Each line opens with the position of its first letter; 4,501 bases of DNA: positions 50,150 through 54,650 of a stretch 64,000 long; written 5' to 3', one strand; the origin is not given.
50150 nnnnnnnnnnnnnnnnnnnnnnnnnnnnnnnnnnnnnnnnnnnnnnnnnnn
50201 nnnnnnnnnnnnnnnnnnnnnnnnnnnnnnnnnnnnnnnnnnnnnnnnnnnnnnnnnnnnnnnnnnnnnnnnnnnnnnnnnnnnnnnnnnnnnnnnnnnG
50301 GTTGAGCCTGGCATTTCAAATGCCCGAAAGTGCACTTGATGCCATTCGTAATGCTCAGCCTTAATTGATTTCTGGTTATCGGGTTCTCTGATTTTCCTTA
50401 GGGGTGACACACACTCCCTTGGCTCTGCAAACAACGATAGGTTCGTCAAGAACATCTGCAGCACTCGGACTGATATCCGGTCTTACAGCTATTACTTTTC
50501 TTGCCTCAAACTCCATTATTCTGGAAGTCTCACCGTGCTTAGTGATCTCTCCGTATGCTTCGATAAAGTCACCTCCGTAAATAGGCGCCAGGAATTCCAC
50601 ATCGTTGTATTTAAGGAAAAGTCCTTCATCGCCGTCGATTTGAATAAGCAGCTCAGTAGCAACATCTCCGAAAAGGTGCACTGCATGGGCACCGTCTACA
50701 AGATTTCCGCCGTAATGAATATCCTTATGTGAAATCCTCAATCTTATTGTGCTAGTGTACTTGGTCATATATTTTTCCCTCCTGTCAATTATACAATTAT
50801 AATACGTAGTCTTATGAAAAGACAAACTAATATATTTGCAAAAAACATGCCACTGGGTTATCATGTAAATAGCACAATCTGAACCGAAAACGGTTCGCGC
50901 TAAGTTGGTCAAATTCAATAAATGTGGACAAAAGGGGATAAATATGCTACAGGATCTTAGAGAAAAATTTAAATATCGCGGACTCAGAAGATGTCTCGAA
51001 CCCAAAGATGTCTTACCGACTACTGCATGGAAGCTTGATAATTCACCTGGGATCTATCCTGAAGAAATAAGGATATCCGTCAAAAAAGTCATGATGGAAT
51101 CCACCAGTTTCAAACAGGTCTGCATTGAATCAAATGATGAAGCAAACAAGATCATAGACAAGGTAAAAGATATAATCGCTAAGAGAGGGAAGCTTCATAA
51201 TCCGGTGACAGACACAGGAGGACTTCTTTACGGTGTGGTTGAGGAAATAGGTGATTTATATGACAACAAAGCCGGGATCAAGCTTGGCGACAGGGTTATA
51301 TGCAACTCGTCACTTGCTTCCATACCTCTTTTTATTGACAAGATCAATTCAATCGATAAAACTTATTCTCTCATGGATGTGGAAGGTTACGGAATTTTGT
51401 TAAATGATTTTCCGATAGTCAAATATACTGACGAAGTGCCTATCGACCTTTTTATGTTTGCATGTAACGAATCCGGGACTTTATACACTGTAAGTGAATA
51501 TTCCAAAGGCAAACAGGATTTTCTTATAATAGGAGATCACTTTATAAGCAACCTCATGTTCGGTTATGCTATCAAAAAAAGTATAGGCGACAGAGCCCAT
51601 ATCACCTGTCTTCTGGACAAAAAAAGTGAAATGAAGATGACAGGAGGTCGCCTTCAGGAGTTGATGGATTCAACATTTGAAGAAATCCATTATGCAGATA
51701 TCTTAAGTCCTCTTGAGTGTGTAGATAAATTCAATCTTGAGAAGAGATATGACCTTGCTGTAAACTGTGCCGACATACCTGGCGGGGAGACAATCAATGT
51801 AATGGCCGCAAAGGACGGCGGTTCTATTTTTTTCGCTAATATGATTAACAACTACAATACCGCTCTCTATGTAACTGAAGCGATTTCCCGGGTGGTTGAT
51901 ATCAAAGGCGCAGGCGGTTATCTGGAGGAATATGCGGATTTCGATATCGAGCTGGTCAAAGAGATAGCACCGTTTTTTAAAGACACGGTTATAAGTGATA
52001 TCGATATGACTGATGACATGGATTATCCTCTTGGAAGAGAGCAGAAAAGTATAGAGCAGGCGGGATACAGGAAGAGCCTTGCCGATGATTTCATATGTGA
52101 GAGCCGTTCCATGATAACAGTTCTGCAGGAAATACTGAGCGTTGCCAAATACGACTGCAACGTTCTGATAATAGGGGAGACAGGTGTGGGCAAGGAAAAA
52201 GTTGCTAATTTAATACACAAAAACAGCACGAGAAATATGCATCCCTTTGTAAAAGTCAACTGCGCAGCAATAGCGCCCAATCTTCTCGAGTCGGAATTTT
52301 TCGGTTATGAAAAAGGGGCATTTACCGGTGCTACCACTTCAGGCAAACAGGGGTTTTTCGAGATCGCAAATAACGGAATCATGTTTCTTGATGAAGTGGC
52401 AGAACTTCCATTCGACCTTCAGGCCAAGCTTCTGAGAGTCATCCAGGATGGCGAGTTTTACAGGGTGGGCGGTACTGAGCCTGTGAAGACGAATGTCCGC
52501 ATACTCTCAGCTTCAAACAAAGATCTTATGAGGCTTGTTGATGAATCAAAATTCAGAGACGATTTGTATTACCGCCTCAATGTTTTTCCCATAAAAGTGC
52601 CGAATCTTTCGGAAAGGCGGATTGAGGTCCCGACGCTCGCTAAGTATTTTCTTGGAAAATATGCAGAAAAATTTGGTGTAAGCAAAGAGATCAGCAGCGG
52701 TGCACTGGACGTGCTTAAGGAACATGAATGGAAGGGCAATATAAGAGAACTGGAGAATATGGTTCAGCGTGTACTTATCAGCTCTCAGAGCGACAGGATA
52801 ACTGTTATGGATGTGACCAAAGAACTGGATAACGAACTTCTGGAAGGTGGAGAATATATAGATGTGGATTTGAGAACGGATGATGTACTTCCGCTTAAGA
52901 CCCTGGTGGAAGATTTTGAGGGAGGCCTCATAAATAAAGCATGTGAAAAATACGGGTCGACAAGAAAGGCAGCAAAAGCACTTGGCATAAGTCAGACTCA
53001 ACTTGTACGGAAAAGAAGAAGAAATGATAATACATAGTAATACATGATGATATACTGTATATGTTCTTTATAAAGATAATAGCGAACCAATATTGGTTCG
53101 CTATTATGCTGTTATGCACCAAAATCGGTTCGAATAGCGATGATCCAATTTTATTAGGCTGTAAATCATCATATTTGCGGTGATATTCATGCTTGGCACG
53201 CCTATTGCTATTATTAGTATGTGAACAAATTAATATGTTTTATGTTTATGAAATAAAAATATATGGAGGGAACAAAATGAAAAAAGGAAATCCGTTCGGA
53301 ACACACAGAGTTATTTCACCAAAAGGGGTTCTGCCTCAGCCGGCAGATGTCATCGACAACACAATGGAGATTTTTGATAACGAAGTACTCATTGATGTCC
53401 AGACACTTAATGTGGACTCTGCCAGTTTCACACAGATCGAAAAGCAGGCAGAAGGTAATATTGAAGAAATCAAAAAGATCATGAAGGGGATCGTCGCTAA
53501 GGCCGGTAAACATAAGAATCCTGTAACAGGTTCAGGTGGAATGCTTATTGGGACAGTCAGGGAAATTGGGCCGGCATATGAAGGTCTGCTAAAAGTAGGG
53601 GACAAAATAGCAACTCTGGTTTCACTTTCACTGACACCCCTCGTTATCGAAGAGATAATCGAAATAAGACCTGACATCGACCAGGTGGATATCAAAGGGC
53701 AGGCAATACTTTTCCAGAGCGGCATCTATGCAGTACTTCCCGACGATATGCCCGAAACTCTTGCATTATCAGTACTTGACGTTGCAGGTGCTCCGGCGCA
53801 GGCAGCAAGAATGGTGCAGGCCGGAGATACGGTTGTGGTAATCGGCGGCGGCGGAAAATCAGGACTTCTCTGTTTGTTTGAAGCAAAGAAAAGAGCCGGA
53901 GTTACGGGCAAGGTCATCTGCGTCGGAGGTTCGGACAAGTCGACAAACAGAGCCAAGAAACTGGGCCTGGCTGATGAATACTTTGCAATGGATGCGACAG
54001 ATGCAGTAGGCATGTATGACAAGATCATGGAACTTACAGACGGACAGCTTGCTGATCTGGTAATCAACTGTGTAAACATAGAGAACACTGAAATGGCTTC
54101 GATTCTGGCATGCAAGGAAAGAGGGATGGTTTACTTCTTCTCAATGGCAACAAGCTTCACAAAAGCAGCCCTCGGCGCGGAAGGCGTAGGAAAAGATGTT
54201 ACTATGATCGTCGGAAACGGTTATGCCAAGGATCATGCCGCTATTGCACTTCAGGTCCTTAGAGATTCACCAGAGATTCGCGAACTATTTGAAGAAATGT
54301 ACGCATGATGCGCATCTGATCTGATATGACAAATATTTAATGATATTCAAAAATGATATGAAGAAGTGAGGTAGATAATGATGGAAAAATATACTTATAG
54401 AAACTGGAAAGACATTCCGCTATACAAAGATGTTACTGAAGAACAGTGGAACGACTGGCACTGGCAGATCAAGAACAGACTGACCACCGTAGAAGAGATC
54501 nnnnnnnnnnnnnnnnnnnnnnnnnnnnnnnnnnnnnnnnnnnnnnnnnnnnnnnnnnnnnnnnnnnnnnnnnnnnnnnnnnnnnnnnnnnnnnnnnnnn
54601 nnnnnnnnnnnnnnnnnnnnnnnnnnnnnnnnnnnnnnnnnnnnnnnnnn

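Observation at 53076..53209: Consensus -24/-12 promoter plus a 32-bp perfect palindrome in front of the 9.7-kb kdd-to-kce operon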

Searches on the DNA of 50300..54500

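Call 51: search_rna_families(source=window, start=50300, end=54500, threshold=evalue, max_evalue=1)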
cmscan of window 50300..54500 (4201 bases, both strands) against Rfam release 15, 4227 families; matches with E-value up to 1: 0.
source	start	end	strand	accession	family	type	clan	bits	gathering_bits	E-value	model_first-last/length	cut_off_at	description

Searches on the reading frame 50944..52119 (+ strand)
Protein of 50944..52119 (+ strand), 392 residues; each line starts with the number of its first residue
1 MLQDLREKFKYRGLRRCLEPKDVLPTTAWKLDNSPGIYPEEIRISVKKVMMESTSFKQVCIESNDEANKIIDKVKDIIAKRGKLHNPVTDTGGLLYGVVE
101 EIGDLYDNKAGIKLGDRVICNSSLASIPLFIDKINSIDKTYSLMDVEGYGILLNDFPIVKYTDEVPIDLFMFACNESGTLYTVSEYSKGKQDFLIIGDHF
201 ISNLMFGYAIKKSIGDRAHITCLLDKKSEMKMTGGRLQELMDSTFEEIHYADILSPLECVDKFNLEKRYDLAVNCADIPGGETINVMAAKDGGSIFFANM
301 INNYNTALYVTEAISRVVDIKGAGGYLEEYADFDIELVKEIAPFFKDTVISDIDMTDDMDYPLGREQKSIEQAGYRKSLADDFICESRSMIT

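Call 23: find_homologous_proteins(query=window:50944-52119:+, max_evalue=0.00001)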
Query window:50944-52119:+ (392 aa): 203 proteins with E <= 0.00001 among 2564 candidates; the best 120 are listed.
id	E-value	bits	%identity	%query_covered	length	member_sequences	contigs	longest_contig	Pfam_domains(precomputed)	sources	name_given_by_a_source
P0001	4.5e-143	495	54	97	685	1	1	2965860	PF00158.33,PF07724.21,PF25601.2,PF26370.1,PF18024.8,PF14532.13,PF07728.21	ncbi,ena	-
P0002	6.8e-139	481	53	97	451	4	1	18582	PF00158.33,PF26370.1,PF14532.13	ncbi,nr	ncbi:MAG: sigma 54-interacting transcriptional regulator, partial [Eubacteriales bacterium]|nr:sigma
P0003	8.9e-134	464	50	97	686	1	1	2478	PF00158.33,PF07724.21,PF25601.2,PF26370.1,PF18024.8,PF00004.36,PF14532.13,PF07728.21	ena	-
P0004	3.2e-133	463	51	97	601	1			PF00158.33,PF25601.2,PF26370.1,PF18024.8,PF14532.13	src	-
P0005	1.0e-132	461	51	96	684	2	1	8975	PF00158.33,PF25601.2,PF26370.1,PF18024.8,PF14532.13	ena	-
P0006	1.2e-132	461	51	96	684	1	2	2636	PF00158.33,PF25601.2,PF26370.1,PF18024.8,PF14532.13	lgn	-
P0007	1.7e-132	460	50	97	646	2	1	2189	PF00158.33,PF07724.21,PF25601.2,PF26370.1,PF00004.36,PF14532.13,PF07728.21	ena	-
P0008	2.5e-132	460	51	96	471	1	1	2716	PF00158.33,PF26370.1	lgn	-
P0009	2.6e-132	460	51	97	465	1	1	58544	PF00158.33,PF26370.1,PF14532.13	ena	-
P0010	1.2e-131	457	52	97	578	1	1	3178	PF00158.33,PF07724.21,PF26370.1,PF14532.13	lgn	-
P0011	4.7e-131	456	52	97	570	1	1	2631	PF00158.33,PF26370.1,PF14532.13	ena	-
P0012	8.5e-131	455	52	97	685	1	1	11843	PF00158.33,PF07724.21,PF25601.2,PF26370.1,PF18024.8,PF14532.13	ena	-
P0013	3.0e-130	453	52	97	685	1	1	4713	PF00158.33,PF07724.21,PF25601.2,PF26370.1,PF18024.8,PF14532.13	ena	-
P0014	3.7e-130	453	52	97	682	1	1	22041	PF00158.33,PF25601.2,PF26370.1,PF18024.8,PF14532.13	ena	-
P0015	5.3e-130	452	52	97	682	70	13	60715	PF00158.33,PF25601.2,PF26370.1,PF18024.8,PF14532.13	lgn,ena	-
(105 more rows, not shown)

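Call 26: find_related_loci(query=A1, collection=genome_contigs, flank=6000)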
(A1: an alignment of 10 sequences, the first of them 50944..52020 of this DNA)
Query A1 (359 aa) in genome_contigs; peptide patterns used: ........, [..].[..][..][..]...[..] (x = any residue, [..] = any of these).
309 stretches matched a pattern; 292 encode a relative of the query (tblastn E <= 1e-3); the best 80 are kept; 80 distinct loci.
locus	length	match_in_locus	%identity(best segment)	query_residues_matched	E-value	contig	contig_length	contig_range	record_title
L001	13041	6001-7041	56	13-359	8e-140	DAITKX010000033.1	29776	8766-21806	MAG TPA_asm: Bacillota bacterium isolate CTOTU53 NODE_641_length_29776_cov_3.458430, whole genome shotgun sequence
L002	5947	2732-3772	56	13-359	4e-140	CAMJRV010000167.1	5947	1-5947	MAG: uncultured Firmicutes bacterium isolate SRR12377477_bin.4_metawrap_v1.3_MAG genome assembly, contig: SRR12377477_22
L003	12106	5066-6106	56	13-359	1e-139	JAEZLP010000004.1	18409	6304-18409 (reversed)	MAG: Bacillota bacterium isolate OH_CDB_75 k127_2081724, whole genome shotgun sequence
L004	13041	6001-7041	55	13-359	2e-138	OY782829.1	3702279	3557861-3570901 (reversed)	MAG: Anaerovoracaceae bacterium isolate 4d0eff97-7de3-49ad-953d-66426f0db4f8 genome assembly, chromosome: 1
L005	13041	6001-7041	55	13-359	9e-138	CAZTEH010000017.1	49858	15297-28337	MAG TPA_asm: uncultured Oscillospiraceae bacterium isolate SRP302447_co4_101 genome assembly, contig: NODE_1992_length_4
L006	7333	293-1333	55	13-359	2e-137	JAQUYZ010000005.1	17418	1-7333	MAG: Eubacteriales bacterium isolate STD2_249 NODE_12051_length_17418_cov_2.675091_Sandtown_D2, whole genome shotgun seq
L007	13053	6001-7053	54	9-359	4e-137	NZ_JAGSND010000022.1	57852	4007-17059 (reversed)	Sinanaerobacter chloroacetimidivorans strain BAD-6 LB-6_scaffold22, whole genome shotgun sequence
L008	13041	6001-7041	53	13-359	7e-137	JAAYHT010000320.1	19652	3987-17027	MAG: Clostridiales bacterium isolate AS09scLD_400 401454_AS09, whole genome shotgun sequence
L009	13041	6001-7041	55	13-359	4e-137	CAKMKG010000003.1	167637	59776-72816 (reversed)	uncultured Firmicutes bacterium isolate OKU13 genome assembly, contig: MEGAHIT_co_assembly_000000028624, whole genome sh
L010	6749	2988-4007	57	13-351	3e-137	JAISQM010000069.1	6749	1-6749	MAG: Eubacteriales Family XIII. Incertae Sedis bacterium isolate Kf353_bin138 k119_4062670, whole genome shotgun sequenc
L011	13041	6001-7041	55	13-359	6e-137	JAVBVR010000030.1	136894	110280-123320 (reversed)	MAG: Anaerovoracaceae bacterium isolate ZNE14_Bin14 all_Scaff007440, whole genome shotgun sequence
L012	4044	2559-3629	53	3-359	9e-140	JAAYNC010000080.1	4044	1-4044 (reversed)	MAG: Eubacteriales Family XIII. Incertae Sedis bacterium isolate AS21ysBPME_109 105852_AS21, whole genome shotgun sequen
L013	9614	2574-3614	54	13-359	3e-136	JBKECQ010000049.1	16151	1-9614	MAG: Aminipila sp. isolate VLC_042 k121_3669843, whole genome shotgun sequence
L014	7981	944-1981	53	13-358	1e-135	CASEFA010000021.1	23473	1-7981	uncultured Firmicutes bacterium isolate A80_L4_355355_idba_bin.65 genome assembly, contig: A80_L4_355355_idba_bin.65.fa_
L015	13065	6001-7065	53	5-359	9e-136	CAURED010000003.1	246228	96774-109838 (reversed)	MAG TPA_asm: uncultured Aminipila sp. isolate ERR9968768_bin.3_MetaWRAP_v1.3_MAG genome assembly, contig: ERZ21616018.33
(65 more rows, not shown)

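Call 38: search_solved_structures(query=window:50944-52119:+, max_evalue=0.01, show_alignments=1)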
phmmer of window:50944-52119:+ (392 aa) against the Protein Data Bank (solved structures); distinct sequences matched with E-value up to 0.01: 4.
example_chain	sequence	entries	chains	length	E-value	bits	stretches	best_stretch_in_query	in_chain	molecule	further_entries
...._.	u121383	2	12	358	8e-25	91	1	13-341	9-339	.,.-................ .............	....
7dl0_A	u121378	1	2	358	1.1e-23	87.3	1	13-341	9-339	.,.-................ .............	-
7dl1_A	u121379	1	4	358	4.9e-23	85.1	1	13-341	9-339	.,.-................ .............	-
4ob1_A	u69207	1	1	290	0.0049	19.3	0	60-166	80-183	Cobalt-containing nitrile hydratase subunit alpha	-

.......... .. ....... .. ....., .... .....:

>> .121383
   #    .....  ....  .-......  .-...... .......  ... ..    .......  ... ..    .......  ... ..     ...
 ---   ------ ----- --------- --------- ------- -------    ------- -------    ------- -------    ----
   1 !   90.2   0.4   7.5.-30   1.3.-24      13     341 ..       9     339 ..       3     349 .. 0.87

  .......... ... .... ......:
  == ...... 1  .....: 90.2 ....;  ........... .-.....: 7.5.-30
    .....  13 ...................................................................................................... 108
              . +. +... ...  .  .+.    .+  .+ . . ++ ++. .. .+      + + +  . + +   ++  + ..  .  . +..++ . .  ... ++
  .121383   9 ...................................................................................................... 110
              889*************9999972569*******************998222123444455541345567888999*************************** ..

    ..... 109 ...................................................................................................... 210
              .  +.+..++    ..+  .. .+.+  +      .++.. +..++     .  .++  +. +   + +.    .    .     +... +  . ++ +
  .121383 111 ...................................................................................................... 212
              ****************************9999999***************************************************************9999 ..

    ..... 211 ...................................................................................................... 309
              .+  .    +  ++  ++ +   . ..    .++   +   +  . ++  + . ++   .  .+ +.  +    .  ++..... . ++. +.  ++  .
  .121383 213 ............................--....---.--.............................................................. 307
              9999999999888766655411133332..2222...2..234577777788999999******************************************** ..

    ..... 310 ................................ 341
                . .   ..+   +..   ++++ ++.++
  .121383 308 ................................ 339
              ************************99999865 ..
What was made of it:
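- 50944..53037 (+): Sigma-54 enhancer-binding protein of 697 aa: a pseudo-Kdd sensor domain, then AAA+ with GAFTGA, then a TyrR-type HTH. They match PDB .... at 8e-25 (call 38).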

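Call 69: predict_structure(alignment_id=A1)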
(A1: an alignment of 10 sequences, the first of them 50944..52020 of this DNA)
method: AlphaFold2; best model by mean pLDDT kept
length: 359 residues; sequences in the alignment: 10
mean_pLDDT: 80.0   pTM: 0.81
mean pLDDT of the five models: 80.0, 79.1, 77.4, 67.4, 65.7
residues with pLDDT >= 90: 100; 70-90: 179; 50-70: 61; < 50: 19
segments of 3 or more residues with pLDDT < 50: 1-6, 8-10, 353-359
pLDDT, mean of each block of 10 residues (from residue 1): 44 63 56 84 93 76 84 76 60 86 85 92 74 86 90 81 90 86 91 91 93 92 80 78 91 86 75 85 88 81 72 80 71 91 81 43
secondary structure, 60 per line:
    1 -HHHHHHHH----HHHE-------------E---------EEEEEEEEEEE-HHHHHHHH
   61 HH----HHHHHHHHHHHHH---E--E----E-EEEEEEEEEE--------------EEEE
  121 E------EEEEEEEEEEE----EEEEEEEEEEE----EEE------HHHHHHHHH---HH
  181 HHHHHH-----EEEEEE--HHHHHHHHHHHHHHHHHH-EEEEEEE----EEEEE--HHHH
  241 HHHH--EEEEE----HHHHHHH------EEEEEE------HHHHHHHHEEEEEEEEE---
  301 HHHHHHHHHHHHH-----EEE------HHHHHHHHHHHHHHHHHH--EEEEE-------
elements in order: H2-9 E41-51 H53-62 H67-79 E93-102 E117-121 E128-138 E143-153 E158-160 H167-175 H179-186 E192-197 H200-217 E219-225 E230-234 H237-244 E247-251 H256-262 E269-274 H281-288 E289-297 H301-313 E319-321 H328-345 E348-352

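Call 71: fold_search(model_id=the predicted structure, library=pdb)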
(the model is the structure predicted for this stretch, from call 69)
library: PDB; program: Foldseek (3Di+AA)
matches with E <= 10: 1688; with E <= 0.001: 297
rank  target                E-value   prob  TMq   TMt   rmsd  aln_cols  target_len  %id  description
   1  7dl0_A                5.2e-24  1.00  0.72  0.73   4.8       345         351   23  The mutant E310G/A314Y of 3,5-DAHDHcca complex with NADPH (released 2021-09-29)
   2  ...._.                9.1e-24  1.00  0.68  0.68   5.6       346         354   23  The structure of 3,5-DAHDHcca complex with NADPH (released 2021-09-29)
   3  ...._A                1.4e-23  1.00  0.68  0.69   5.5       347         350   23  The wild-type structure of 3,5-DAHDHcca (released 2021-09-29)
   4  7dl1_A                2.6e-23  1.00  0.65  0.67   6.1       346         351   23  The mutant E310G/G323S structure of 3,5-DAHDHcca complex with NADPH (released 2021-09-29)
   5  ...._E                2.9e-23  1.00  0.67  0.68   5.7       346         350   23  The wild-type structure of 3,5-DAHDHcca (released 2021-09-29)
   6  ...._B                3.9e-23  1.00  0.68  0.69   5.5       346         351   23  The structure of 3,5-DAHDHcca complex with NADPH (released 2021-09-29)
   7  7dl0_B                6.4e-23  1.00  0.78  0.79   3.6       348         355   22  The mutant E310G/A314Y of 3,5-DAHDHcca complex with NADPH (released 2021-09-29)
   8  6ie0_A                7.7e-11  1.00  0.43  0.44   9.6       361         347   16  X-ray crystal structure of 2R,3R-butanediol dehydrogenase from Bacillus subtilis (released 2019-09-18)
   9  1pl6_A                1.0e-10  1.00  0.47  0.48   9.1       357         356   14  Human SDH/NADH/inhibitor complex (released 2004-02-17)
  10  4a2c_A                1.1e-10  1.00  0.50  0.51   8.5       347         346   12  Crystal structure of galactitol-1-phosphate dehydrogenase from Escherichia coli (released 2012-08-08)
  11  5kia                  1.3e-10  1.00  0.50  0.53   8.2       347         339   14  Crystal structure of L-threonine 3-dehydrogenase from Burkholderia thailandensis (released 2017-02-15)
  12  2d8a                  3.1e-10  1.00  0.48  0.51   9.4       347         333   16  Crystal Structure of PH0655 from Pyrococcus horikoshii OT3 (released 2006-06-02)
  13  4eez_A                4.5e-10  1.00  0.50  0.52   8.9       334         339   17  Crystal Structure of Lactococcus lactis Alcohol Dehydrogenase variant RE1 (released 2012-09-26)
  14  1e3j                  4.8e-10  1.00  0.48  0.49   8.9       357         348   14  Ketose reductase (sorbitol dehydrogenase) from silverleaf whitefly (released 2001-02-04)
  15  3qe3                  5.8e-10  1.00  0.45  0.46  11.3       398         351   13  Sheep liver sorbitol dehydrogenase (released 2011-04-27)
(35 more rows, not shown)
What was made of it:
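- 50944..53037 (+): The Foldseek top 7 hits are all 3,5-DAHDH, with TM up to 0.78 (call 71).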
